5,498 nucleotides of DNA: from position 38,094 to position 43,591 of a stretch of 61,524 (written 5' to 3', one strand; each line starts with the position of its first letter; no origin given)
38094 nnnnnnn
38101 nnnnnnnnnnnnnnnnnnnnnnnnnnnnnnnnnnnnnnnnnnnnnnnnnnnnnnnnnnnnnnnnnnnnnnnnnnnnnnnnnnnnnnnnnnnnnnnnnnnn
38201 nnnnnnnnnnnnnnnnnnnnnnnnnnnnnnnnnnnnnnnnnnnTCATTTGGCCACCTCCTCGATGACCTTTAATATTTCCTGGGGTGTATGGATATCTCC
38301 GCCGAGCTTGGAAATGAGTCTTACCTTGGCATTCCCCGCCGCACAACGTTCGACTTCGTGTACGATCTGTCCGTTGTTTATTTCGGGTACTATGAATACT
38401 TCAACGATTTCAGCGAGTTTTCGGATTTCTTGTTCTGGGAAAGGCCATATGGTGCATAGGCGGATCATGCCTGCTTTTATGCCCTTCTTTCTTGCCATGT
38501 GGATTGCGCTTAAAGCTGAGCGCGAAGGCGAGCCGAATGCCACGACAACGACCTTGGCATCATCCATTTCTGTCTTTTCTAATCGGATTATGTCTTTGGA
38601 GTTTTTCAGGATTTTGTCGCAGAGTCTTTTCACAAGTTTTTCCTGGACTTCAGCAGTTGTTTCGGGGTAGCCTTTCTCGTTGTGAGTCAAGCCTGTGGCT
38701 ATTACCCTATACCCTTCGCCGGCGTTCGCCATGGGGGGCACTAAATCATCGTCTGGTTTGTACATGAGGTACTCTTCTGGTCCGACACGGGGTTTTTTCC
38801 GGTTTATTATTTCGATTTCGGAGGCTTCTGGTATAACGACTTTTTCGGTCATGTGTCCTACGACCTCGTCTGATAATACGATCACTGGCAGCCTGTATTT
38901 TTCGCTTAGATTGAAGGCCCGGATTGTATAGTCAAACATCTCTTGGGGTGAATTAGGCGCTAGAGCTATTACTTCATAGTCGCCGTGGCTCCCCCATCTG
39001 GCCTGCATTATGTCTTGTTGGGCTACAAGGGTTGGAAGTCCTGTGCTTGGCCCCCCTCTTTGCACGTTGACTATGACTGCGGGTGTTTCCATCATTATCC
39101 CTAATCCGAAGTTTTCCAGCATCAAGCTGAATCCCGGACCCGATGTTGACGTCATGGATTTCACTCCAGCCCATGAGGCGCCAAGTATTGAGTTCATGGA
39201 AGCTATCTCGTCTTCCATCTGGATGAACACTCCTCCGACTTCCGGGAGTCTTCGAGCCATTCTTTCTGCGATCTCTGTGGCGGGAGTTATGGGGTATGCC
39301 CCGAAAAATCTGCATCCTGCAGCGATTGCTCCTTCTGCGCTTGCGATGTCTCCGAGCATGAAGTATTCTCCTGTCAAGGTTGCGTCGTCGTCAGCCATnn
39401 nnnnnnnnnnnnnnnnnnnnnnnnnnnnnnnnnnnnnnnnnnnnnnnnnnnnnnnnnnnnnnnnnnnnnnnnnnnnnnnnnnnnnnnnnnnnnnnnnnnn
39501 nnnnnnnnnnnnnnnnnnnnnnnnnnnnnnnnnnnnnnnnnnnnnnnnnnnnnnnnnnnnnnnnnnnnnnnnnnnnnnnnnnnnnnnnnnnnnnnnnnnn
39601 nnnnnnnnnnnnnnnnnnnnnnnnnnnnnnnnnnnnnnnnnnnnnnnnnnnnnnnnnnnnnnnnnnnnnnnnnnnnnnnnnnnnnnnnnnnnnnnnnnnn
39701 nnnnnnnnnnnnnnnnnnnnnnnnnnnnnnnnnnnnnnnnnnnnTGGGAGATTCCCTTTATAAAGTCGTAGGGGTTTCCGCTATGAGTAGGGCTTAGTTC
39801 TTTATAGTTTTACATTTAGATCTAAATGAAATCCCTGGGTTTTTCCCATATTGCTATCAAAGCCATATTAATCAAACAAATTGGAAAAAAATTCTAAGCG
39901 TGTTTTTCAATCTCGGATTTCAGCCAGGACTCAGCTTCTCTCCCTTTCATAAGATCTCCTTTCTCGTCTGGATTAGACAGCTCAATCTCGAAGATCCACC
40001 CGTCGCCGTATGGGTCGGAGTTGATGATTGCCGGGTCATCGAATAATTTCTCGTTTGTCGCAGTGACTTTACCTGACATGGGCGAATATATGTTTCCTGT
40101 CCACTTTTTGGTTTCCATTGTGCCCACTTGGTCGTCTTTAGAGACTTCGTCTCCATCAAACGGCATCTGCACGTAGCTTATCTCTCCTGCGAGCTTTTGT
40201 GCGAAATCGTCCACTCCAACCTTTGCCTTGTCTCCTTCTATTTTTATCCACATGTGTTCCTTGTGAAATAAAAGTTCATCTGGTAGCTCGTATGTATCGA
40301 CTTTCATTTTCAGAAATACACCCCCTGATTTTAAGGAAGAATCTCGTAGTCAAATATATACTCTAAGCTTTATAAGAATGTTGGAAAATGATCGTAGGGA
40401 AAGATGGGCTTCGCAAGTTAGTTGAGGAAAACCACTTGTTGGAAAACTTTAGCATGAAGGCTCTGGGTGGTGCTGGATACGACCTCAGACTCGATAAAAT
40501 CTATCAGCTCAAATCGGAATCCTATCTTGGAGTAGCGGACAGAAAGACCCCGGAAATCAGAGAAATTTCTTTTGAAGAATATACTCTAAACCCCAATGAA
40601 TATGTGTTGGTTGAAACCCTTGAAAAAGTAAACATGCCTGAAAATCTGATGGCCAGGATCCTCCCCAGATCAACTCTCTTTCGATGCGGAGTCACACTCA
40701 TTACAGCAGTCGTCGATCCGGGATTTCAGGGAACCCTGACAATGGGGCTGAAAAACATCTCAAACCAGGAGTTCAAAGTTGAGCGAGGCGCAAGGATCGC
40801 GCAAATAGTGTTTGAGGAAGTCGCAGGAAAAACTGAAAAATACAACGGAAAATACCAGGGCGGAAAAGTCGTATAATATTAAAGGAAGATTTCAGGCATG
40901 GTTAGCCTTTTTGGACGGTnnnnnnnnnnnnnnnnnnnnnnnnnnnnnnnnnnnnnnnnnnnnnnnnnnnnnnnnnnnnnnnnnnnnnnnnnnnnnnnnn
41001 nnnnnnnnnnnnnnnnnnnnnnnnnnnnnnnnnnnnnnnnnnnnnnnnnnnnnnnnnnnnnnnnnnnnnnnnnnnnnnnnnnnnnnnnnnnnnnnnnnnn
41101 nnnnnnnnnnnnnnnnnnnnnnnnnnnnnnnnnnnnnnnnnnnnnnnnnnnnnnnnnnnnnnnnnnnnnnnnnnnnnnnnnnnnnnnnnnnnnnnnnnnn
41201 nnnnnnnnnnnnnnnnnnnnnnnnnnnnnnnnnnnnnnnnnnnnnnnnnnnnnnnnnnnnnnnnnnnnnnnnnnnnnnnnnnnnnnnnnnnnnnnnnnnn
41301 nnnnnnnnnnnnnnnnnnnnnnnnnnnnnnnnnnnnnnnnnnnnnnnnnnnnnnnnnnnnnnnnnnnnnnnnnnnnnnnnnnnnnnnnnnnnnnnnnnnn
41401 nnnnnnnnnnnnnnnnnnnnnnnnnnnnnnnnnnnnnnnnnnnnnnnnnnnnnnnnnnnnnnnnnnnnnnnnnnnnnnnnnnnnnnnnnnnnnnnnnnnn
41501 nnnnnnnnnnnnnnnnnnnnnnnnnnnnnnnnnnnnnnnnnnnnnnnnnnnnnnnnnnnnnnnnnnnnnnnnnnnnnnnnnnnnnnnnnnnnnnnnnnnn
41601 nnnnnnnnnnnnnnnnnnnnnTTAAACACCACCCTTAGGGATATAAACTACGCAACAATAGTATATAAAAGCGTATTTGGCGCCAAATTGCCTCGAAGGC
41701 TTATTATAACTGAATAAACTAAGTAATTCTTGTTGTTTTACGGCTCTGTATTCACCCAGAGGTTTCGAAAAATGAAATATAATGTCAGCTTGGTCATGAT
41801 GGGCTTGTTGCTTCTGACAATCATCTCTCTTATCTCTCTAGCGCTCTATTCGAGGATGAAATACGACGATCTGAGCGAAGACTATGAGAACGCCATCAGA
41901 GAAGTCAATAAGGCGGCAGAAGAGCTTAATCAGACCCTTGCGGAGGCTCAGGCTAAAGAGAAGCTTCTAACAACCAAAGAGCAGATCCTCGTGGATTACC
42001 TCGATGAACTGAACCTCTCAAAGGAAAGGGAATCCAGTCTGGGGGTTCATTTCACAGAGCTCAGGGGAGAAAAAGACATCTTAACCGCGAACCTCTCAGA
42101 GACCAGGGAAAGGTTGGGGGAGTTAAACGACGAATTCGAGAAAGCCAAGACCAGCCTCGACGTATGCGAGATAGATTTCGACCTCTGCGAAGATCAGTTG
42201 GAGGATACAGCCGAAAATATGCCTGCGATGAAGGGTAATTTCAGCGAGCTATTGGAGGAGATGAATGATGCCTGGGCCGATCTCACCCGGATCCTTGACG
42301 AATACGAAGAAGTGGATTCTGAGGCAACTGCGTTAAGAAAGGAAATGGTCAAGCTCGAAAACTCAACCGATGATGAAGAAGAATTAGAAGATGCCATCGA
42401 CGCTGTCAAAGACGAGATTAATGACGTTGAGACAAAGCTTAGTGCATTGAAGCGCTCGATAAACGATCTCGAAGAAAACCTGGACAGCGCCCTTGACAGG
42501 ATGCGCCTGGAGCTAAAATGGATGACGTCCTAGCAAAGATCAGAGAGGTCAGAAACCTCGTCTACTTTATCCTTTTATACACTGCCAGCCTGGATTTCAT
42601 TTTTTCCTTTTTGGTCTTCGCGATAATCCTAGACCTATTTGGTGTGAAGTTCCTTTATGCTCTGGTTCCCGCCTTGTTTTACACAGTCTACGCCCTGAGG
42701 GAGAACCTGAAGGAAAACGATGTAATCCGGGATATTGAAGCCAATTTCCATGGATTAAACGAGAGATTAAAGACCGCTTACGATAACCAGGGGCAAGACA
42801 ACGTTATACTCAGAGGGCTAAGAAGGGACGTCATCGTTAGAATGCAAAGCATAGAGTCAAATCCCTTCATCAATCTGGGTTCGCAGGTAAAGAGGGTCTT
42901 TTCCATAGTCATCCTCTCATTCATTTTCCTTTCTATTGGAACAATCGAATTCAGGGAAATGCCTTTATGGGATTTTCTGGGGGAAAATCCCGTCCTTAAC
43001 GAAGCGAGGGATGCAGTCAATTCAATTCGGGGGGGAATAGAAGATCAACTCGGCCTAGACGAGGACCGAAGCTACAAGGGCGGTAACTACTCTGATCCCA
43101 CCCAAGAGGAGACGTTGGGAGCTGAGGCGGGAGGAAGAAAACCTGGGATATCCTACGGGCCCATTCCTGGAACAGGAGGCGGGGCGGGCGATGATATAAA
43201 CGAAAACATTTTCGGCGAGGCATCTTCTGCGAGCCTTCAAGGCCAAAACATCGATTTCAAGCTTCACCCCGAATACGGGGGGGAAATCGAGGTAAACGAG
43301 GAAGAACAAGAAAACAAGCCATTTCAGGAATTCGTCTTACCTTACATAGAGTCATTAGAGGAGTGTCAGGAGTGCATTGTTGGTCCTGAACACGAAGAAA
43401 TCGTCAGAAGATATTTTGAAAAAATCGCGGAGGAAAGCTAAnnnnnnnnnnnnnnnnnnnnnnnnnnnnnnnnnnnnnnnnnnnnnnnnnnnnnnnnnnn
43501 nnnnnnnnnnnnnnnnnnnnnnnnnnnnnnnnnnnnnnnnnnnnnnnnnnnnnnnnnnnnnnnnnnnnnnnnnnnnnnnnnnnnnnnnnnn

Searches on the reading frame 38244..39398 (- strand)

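Call 8: search_protein_families(library=pfam, proteins=[window:38244-39398:-], max_evalue=0.001)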
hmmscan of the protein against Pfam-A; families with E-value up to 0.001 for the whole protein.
window:38244-39398:- (384 aa): 3 families
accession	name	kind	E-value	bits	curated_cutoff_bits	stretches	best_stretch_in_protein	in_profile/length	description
PF01855.24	POR_N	-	2.3e-73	247.2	27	1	22-256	1-229/231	Pyruvate flavodoxin/ferredoxin oxidoreductase, thiamine diP-bdg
PF17147.9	PFOR_II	-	3.6e-24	85.5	27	1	281-375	1-102/102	Pyruvate:ferredoxin oxidoreductase core domain II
PF02780.25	Transketolase_C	-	1e-07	32.3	25.9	1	279-339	8-68/124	Transketolase, C-terminal domain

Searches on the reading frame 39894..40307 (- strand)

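Call 23: search_protein_families(library=pfam, proteins=[window:39894-40307:-], max_evalue=0.001)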
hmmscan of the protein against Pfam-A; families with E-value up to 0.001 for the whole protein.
window:39894-40307:- (137 aa): 2 families
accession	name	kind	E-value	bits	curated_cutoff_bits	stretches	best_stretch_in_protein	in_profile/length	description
PF01597.25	GCV_H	-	9.2e-38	129.3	22.2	1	13-131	2-121/122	Glycine cleavage H-protein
PF00364.28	Biotin_lipoyl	-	0.00038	20.7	22.1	0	51-82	23-54/73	Biotin-requiring enzyme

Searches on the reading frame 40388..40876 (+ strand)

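Call 23: search_protein_families(library=pfam, proteins=[window:40388-40876:+], max_evalue=0.001)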
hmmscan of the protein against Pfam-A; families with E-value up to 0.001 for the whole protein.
window:40388-40876:+ (162 aa): 2 families
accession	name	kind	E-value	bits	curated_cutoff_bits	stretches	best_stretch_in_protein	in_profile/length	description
PF22769.1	DCD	-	2e-35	122.6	27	1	4-145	3-153/153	dCTP deaminase-like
PF00692.24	dUTPase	-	3.1e-17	63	22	1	63-147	22-106/129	dUTPase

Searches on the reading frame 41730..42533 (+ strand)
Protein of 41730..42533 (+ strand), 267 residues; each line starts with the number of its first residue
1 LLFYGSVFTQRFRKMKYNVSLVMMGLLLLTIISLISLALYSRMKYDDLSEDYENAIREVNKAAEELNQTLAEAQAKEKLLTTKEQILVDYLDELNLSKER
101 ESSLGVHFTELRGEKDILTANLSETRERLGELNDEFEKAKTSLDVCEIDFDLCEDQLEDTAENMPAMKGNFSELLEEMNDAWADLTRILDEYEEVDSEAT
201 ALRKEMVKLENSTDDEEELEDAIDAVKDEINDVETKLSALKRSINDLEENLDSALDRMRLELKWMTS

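Call 23: search_protein_families(library=pfam, proteins=[window:41730-42533:+], max_evalue=0.001)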
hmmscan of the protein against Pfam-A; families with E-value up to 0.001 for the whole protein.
window:41730-42533:+ (267 aa): 12 families
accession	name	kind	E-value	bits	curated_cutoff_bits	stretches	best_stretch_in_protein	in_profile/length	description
PF04108.17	ATG17_like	-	4.6e-08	33.4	43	1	43-259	56-253/355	Autophagy protein ATG17-like domain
PF06419.17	COG6_N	-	9.2e-06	26.2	27.4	0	47-104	54-111/114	Conserved oligomeric complex COG6, N-terminal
PF05531.17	NPV_P10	-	1e-05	26.3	29.8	1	185-241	6-62/75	Nucleopolyhedrovirus P10 protein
PF14584.11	DUF4446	-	0.00011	22.7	27.4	0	200-260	25-84/150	Protein of unknown function (DUF4446)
PF17078.10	SHE3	-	0.00033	20.9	30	1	72-251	14-185/228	SWI5-dependent HO expression protein 3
PF13851.11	GAS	-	0.00033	20.5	32.3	0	154-256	32-134/200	Growth-arrest specific micro-tubule binding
PF00261.25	Tropomyosin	-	0.00056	19.9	38.6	0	47-180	97-241/242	Tropomyosin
PF02403.27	Seryl_tRNA_N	-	0.0007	20.3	28.2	1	148-247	2-100/108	Seryl-tRNA synthetase N-terminal domain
PF07926.17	TPR_MLP1_2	-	0.00071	20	36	0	129-241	3-116/129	TPR/MLP1/MLP2-like protein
PF17107.11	SesA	-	0.00075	20.1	26.3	0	127-228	19-117/122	N-terminal domain on NACHT_NTPase and P-loop NTPases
PF06013.18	WXG100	-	0.00084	20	27.3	0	217-249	7-39/86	Proteins of 100 residues with WXG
PF06009.19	Laminin_II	-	0.00086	19.8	33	0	53-111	37-95/138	Laminin Domain II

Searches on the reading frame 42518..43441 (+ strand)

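Call 24: search_protein_families(library=pfam, proteins=[window:42518-43441:+], max_evalue=0.001)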
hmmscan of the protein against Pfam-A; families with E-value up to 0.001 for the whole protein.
window:42518-43441:+ (307 aa): 1 family
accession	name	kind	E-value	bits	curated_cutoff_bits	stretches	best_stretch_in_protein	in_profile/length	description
PF24334.1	DUF7502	-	8.1e-07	29.1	27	1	69-139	97-169/281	Family of unknown function (DUF7502)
